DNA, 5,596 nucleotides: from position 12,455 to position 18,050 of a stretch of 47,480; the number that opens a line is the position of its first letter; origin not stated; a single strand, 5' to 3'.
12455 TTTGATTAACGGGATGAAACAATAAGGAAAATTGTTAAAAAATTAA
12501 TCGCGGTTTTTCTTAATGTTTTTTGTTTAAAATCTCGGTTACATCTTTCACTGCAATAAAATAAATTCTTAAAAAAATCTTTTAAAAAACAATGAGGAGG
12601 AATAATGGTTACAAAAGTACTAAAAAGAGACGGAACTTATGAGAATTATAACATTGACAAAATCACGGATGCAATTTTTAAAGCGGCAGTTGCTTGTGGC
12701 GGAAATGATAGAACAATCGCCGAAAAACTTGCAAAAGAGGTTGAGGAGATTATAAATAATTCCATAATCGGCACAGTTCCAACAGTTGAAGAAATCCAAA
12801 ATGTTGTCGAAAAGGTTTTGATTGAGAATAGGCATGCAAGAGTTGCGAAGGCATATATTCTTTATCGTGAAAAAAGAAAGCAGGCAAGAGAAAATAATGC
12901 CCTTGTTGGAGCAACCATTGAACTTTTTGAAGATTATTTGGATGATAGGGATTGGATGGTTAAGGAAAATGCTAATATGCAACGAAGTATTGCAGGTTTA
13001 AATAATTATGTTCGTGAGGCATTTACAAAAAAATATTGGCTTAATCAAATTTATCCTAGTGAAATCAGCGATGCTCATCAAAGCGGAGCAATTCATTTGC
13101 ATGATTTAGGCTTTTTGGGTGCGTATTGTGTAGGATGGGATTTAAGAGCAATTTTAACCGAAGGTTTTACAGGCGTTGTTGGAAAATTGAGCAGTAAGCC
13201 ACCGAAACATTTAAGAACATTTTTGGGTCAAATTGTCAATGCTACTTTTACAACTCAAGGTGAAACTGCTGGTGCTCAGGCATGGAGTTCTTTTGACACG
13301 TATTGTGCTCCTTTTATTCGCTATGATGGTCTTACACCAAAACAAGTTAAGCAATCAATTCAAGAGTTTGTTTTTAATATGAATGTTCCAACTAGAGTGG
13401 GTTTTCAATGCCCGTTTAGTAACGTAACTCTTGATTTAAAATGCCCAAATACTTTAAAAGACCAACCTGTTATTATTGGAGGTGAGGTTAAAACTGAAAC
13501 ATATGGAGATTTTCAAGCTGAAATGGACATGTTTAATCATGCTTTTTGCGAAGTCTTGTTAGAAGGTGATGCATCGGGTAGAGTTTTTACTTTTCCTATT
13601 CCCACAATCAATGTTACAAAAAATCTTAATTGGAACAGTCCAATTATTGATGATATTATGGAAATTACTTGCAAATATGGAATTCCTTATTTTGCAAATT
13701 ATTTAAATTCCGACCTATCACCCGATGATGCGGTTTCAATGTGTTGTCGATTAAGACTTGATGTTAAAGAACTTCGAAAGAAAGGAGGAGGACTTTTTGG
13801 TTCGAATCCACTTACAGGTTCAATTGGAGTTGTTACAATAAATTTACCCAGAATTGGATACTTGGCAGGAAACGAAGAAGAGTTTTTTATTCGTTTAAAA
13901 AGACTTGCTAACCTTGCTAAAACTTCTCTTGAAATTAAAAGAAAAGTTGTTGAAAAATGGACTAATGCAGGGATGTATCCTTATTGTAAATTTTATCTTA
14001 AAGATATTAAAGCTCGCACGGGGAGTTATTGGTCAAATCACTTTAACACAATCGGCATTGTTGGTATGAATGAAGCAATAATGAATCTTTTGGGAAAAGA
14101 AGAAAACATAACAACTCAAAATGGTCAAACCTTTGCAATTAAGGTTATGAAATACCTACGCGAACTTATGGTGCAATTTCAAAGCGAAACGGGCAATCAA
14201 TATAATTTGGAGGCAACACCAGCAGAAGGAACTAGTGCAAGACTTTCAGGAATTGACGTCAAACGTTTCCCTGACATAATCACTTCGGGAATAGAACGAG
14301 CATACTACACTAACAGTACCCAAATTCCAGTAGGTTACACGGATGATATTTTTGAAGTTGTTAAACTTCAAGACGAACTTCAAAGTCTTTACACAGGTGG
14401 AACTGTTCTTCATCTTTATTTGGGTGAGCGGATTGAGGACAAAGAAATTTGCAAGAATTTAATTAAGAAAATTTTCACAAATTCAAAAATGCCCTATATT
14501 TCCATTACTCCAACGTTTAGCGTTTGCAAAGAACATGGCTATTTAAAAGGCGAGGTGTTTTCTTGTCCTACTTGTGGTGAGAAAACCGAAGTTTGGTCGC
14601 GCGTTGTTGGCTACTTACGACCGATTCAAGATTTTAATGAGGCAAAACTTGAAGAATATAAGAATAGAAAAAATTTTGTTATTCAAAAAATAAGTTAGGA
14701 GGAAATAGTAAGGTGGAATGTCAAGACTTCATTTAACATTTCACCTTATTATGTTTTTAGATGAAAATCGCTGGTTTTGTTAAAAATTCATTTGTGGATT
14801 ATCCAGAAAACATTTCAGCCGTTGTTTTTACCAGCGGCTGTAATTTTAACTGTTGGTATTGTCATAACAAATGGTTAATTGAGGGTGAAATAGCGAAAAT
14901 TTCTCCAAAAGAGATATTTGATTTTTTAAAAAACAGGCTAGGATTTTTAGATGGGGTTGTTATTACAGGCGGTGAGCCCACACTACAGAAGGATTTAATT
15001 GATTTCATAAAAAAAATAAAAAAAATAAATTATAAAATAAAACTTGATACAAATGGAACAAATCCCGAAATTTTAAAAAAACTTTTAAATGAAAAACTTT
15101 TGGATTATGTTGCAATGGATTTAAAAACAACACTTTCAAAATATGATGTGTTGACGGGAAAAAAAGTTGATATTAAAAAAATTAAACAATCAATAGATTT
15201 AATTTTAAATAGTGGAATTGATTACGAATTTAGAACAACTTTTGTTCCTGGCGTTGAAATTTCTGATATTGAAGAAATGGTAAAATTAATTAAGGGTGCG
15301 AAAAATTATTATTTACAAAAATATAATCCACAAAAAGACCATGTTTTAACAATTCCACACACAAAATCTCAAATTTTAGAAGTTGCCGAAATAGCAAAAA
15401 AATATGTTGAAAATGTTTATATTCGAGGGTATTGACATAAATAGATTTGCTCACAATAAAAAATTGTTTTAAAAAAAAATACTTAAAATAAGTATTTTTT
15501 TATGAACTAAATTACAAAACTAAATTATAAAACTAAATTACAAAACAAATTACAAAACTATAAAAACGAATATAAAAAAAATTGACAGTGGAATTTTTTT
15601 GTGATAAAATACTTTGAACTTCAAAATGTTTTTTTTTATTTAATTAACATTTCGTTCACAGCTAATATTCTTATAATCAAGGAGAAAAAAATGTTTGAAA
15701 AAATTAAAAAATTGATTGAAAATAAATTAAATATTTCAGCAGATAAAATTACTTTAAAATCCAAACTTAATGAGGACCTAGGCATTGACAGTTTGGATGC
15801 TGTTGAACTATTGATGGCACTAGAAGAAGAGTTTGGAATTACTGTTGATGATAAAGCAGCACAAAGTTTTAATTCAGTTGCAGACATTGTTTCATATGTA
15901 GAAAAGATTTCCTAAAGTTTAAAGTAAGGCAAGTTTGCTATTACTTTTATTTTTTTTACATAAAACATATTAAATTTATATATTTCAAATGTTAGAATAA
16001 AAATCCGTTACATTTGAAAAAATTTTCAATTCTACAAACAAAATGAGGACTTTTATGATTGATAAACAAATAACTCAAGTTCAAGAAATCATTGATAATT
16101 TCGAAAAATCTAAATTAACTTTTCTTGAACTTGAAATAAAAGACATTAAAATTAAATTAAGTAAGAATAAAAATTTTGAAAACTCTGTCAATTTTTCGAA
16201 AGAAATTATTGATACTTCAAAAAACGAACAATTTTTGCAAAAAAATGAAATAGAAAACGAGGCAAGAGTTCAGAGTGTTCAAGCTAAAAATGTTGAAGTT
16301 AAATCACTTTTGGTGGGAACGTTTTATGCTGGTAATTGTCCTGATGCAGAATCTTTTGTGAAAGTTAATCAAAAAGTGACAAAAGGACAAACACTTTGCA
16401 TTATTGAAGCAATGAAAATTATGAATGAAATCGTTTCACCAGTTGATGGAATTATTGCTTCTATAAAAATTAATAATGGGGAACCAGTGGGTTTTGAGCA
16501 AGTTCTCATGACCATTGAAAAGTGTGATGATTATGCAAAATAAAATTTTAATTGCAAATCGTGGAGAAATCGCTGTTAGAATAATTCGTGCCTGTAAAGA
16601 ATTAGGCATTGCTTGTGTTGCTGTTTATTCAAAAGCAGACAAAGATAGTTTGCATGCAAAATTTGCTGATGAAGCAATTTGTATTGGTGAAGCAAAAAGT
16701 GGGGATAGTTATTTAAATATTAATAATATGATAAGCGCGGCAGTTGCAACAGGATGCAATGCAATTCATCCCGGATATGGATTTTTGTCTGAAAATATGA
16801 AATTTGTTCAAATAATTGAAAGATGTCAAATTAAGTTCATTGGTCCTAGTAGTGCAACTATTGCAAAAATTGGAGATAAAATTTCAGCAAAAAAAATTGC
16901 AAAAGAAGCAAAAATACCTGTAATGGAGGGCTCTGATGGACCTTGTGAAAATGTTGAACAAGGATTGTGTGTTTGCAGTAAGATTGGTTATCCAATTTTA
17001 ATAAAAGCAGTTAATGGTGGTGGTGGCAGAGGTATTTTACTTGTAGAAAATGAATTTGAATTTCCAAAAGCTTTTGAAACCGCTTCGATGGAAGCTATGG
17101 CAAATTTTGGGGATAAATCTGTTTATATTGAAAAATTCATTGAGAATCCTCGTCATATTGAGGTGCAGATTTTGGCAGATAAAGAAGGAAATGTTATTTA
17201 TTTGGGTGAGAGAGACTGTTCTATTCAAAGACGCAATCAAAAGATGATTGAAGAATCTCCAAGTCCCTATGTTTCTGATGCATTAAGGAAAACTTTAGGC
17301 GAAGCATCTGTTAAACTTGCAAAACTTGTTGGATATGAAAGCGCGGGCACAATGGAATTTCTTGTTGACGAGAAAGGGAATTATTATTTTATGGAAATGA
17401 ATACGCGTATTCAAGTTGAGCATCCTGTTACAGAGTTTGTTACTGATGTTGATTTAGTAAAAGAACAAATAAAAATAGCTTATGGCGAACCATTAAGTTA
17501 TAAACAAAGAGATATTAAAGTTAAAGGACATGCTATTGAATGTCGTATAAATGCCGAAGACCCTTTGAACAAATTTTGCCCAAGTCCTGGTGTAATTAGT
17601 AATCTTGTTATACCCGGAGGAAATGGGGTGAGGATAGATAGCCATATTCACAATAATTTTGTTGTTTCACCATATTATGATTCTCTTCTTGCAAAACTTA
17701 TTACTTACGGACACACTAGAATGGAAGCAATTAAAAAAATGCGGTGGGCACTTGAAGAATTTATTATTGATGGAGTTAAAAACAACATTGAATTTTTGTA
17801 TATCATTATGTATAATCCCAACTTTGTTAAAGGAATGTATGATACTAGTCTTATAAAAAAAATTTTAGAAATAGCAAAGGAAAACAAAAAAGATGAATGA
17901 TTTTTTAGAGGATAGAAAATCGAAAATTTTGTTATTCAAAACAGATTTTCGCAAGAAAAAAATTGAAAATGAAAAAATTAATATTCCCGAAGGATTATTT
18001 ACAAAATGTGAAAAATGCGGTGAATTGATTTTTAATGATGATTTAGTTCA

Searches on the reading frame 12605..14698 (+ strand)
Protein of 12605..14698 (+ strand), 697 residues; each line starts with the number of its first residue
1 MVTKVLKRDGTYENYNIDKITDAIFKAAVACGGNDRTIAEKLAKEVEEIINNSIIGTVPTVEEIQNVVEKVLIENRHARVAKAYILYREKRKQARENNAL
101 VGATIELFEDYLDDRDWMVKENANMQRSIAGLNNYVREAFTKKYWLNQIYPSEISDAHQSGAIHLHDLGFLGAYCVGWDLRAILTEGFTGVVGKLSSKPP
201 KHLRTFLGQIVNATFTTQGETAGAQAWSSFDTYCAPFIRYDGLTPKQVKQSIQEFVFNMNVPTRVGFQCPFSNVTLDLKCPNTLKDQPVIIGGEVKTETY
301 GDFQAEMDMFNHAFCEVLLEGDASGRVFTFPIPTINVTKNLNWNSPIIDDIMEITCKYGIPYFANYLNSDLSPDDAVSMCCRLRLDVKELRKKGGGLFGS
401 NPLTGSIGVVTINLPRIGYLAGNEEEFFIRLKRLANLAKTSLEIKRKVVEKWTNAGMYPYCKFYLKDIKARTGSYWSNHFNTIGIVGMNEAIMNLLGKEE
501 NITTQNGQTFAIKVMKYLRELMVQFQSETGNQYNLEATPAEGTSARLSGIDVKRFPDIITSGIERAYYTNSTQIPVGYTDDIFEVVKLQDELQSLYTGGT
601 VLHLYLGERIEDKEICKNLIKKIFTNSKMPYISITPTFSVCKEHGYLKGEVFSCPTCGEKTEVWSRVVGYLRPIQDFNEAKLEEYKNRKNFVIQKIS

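Call 21: search_protein_families(library=pfam, proteins=[window:12605-14698:+])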
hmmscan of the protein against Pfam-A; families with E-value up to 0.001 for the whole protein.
window:12605-14698:+ (697 aa): 2 families
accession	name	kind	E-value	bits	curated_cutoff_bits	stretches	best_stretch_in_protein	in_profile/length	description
PF13597.11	NRDD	-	2.8e-194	647.3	26.2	1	121-691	1-562/562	Anaerobic ribonucleoside-triphosphate reductase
PF03477.21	ATP-cone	-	2.4e-24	86.1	25.8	1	4-93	2-88/88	ATP cone domain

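Call 28: find_related_loci(query=window:12605-14698:+, collection=genome_contigs, flank=10000)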
Query window:12605-14698:+ (697 aa) in genome_contigs; peptide patterns used: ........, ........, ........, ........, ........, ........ (x = any residue, [..] = any of these).
245 stretches matched a pattern; 228 encode a relative of the query (tblastn E <= 1e-3); the best 80 are kept; 80 distinct loci.
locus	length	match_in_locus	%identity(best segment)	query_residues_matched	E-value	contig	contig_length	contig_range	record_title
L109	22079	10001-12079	80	1-693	0e+0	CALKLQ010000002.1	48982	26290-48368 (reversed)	MAG TPA_asm: uncultured Clostridia bacterium isolate ERR911987_bin.81_CONCOCT_v1.1_MAG genome assembly, contig: ERZ82470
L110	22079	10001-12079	80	1-693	0e+0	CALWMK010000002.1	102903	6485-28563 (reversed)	MAG: uncultured Clostridia bacterium isolate BRZ_EB__bin51 genome assembly, contig: BRZ_EB__NODE_246_length_102903_cov_7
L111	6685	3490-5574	77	1-695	0e+0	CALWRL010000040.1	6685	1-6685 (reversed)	MAG: uncultured Clostridia bacterium isolate BRZ_MS__bin11 genome assembly, contig: BRZ_MS__NODE_8414_length_6685_cov_3.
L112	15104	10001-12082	77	1-694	0e+0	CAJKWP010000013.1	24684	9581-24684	MAG TPA_asm: uncultured Catabacter sp. isolate ERR321643-bin.22 genome assembly, contig: NODE_1334_length_24684_cov_4.59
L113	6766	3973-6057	77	1-695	0e+0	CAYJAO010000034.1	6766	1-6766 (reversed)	MAG TPA_asm: uncultured Lachnospiraceae bacterium isolate ERP122455_co2_253 genome assembly, contig: NODE_3965_length_67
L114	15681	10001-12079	76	2-695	0e+0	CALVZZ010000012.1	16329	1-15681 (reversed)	MAG: uncultured Clostridia bacterium isolate E08__bin117 genome assembly, contig: E08__k127_7452168, whole genome shotgu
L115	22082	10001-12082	77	1-694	0e+0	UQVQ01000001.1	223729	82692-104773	uncultured Firmicutes bacterium isolate UMGS687 genome assembly, contig: NODE_9_length_223729_cov_10.326667, whole genom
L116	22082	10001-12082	76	1-695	0e+0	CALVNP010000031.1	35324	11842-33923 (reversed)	MAG: uncultured Clostridia bacterium isolate E07__bin144 genome assembly, contig: E07__k127_227046, whole genome shotgun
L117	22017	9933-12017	77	1-695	0e+0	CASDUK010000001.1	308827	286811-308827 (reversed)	uncultured Firmicutes bacterium isolate O1_L3_309309_idba_bin.145 genome assembly, contig: O1_L3_309309_idba_bin.145.fa_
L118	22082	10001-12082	77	1-694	0e+0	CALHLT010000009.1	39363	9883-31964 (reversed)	MAG TPA_asm: uncultured Firmicutes bacterium isolate ERR414304_bin.18_CONCOCT_v1.1_MAG genome assembly, contig: ERZ13043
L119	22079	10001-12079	76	2-694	0e+0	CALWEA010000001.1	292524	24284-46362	MAG: uncultured Clostridia bacterium isolate BRZ_R__bin122 genome assembly, contig: BRZ_R__NODE_9_length_292524_cov_15.9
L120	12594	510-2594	76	1-695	0e+0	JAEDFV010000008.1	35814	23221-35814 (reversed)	MAG: Clostridia bacterium isolate MAG093 NODE_805_length_35814_cov_5.918398, whole genome shotgun sequence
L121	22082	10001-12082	77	1-694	0e+0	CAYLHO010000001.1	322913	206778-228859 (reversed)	MAG TPA_asm: uncultured Lachnospiraceae bacterium isolate SRP313737_co1_37 genome assembly, contig: NODE_9_length_322913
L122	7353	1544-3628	75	1-695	0e+0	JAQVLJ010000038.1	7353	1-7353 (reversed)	MAG: Clostridia bacterium isolate STF1_107 NODE_36067_length_7353_cov_3.851508_Sandtown_F1, whole genome shotgun sequenc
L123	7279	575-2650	74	2-693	0e+0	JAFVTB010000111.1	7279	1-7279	MAG: Clostridia bacterium isolate RGIG5369 Sheep_Colon-3__c624407, whole genome shotgun sequence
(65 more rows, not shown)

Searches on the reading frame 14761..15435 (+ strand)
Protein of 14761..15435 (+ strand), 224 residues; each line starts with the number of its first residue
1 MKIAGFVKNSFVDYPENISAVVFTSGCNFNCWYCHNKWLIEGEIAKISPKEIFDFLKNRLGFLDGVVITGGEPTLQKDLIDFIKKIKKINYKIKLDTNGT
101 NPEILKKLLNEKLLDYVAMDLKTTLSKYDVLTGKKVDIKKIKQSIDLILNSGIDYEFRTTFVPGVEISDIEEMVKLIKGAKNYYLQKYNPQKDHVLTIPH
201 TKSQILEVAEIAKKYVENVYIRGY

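Call 21: search_protein_families(library=pfam, proteins=[window:14761-15435:+])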
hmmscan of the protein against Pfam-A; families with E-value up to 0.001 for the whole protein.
window:14761-15435:+ (224 aa): 2 families
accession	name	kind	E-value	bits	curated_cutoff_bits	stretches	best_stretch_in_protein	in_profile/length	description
PF04055.27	Radical_SAM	-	1.3e-30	107.2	29.5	1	21-177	1-166/166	Radical SAM superfamily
PF13353.11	Fer4_12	-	2e-10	41.5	22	1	20-118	8-110/137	4Fe-4S single cluster domain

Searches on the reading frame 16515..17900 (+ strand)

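Call 21: search_protein_families(library=pfam, proteins=[window:16515-17900:+])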
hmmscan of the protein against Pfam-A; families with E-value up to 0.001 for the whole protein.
window:16515-17900:+ (461 aa): 7 families
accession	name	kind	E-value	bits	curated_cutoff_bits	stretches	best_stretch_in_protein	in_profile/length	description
PF02786.22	CPSase_L_D2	-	2e-75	253.4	19.8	1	121-328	1-209/211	Carbamoyl-phosphate synthase L chain, ATP binding domain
PF00289.28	Biotin_carb_N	-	4.8e-43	146.5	25.5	1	8-116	2-110/110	Biotin carboxylase, N-terminal domain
PF02785.25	Biotin_carb_C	-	5.8e-37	126.5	32.4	1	342-448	1-107/108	Biotin carboxylase C-terminal domain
PF07478.18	Dala_Dala_lig_C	-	3.7e-12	46.6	24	1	152-297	30-174/204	D-ala D-ala ligase C-terminus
PF02222.28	ATP-grasp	-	1.1e-07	32.1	27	1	152-298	24-162/179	ATP-grasp domain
PF02655.19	ATP-grasp_3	-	0.00051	20.6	23.2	1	133-300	17-158/160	ATP-grasp domain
PF08443.16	RimK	-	0.00093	19.3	21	0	156-312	38-180/188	RimK-like ATP-grasp domain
